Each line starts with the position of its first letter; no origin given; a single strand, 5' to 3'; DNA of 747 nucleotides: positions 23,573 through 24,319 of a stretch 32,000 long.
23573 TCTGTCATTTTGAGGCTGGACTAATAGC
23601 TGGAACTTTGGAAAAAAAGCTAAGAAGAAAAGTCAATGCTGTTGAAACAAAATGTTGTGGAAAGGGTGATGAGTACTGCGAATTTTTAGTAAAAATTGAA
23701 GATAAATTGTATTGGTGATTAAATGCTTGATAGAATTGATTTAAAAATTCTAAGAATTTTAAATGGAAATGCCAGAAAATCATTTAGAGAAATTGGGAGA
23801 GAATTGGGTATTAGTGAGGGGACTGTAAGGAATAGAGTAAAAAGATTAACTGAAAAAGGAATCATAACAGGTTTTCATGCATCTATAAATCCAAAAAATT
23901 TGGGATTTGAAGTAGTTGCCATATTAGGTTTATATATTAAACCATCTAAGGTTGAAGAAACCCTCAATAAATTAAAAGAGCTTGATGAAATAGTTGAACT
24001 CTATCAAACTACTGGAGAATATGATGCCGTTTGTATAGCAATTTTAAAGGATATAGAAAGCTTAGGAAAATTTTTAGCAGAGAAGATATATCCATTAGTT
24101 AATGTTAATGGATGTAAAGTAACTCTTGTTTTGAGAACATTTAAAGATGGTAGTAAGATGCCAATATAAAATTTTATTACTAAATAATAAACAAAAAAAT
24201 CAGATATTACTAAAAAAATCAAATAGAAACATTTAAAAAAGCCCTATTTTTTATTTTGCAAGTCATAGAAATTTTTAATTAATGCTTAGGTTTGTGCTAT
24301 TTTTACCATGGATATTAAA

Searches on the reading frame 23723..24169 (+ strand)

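Call 16: search_protein_families(library=pfam, proteins=[window:23723-24169:+])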
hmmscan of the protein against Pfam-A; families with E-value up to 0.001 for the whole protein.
window:23723-24169:+ (148 aa): 17 families
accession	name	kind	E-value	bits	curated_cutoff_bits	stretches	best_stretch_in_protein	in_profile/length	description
PF13412.12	HTH_24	-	8.8e-17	60.9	21.9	1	2-49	1-48/48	Winged helix-turn-helix DNA-binding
PF13404.12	HTH_AsnC-type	-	2e-16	60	27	1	2-42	1-41/42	AsnC-type helix-turn-helix domain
PF01037.27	AsnC_trans_reg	-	1.8e-15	57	25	1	70-139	3-73/73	Lrp/AsnC ligand binding domain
PF12802.13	MarR_2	-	1.2e-06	29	27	1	3-49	4-51/61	MarR family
PF08279.18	HTH_11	-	1.4e-06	28.5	25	1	7-47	3-44/55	HTH domain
PF22451.2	NirdL-like_HTH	-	2.5e-06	27.4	27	1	21-48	19-46/47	Siroheme decarboxylase NirDL-like HTH domain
PF12840.13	HTH_20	-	5.7e-06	26.7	27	1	5-49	5-49/51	Helix-turn-helix domain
PF01022.26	HTH_5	-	2e-05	24.8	22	1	7-48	5-45/47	Bacterial regulatory protein, arsR family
PF08281.18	Sigma70_r4_2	-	3e-05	24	25.7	1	19-41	27-49/54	Sigma-70, region 4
PF04545.22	Sigma70_r4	-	4e-05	23.5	24.1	1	19-41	21-43/50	Sigma-70, region 4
PF09339.16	HTH_IclR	-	7.8e-05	22.8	22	1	7-48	6-48/52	IclR helix-turn-helix domain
PF01047.28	MarR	-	0.00014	22.1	24.6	1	7-49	6-48/59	MarR family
PF13384.12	HTH_23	-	0.00014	22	24.6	1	18-47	17-46/50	Homeodomain-like domain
PF18024.7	HTH_50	-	0.00017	21.7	27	1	19-41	24-46/50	Helix-turn-helix domain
PF13518.12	HTH_28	-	0.00071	20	25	0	19-47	13-41/52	Helix-turn-helix domain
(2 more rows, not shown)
